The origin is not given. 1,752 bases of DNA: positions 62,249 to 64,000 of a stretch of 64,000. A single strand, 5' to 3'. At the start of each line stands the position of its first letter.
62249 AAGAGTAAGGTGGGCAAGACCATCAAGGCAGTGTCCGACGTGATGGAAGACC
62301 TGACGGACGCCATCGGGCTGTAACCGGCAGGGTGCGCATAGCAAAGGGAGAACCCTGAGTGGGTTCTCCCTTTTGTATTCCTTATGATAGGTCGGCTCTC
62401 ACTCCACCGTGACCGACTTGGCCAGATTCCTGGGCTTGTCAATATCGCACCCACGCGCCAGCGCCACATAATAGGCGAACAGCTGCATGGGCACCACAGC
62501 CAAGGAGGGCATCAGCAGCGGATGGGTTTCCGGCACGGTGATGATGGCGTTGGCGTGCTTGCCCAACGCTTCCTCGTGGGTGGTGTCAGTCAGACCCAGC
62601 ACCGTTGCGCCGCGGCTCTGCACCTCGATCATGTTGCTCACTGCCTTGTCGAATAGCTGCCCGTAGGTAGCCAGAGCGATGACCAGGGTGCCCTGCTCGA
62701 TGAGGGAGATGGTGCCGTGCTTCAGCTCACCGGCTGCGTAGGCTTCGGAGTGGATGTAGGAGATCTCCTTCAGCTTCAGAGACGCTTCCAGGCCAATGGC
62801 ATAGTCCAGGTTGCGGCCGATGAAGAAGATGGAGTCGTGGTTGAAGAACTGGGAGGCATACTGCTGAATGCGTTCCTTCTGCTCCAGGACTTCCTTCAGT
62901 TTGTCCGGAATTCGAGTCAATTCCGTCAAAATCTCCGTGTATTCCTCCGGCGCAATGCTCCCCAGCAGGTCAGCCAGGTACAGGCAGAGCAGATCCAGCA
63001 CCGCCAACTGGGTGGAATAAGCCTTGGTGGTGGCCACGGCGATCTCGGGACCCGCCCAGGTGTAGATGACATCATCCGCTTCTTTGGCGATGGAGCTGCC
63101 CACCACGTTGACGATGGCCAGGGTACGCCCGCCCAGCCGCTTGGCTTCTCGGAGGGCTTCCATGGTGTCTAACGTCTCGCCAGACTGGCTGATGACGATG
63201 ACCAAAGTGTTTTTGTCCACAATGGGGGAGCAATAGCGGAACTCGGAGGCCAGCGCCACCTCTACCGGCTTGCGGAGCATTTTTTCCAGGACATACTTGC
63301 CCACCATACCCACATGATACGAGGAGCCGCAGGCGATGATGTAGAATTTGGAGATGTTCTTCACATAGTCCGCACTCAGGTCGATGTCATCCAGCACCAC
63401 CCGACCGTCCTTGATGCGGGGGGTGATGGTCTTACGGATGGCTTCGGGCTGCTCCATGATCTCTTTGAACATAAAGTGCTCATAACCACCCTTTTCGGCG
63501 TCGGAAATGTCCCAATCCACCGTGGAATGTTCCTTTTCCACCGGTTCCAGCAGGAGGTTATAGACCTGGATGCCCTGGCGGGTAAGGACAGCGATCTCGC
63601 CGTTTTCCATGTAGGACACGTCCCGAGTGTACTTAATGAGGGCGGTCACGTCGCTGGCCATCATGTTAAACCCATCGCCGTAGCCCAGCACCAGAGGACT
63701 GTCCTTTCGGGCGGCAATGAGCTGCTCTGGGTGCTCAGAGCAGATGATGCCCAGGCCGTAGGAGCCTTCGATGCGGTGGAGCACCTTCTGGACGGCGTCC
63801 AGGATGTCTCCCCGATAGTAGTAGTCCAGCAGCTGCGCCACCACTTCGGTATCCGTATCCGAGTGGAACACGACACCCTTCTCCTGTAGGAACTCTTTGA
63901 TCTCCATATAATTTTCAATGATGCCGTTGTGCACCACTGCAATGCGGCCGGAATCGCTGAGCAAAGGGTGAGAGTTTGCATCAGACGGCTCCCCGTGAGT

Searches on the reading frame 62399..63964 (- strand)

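Call 57: search_protein_families(library=pfam, proteins=[window:62399-63964:-], max_evalue=0.00001)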
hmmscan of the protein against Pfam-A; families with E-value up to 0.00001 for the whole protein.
window:62399-63964:- (521 aa): 3 families
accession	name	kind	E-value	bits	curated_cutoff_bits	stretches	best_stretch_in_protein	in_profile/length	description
PF01380.27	SIS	-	3.4e-57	192.3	25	2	206-327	7-129/131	SIS domain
PF13537.11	GATase_7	-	1.3e-14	54.7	25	1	1-110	16-122/123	Glutamine amidotransferase domain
PF13522.11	GATase_6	-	5.9e-12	46.2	27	1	3-105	34-130/130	Glutamine amidotransferase domain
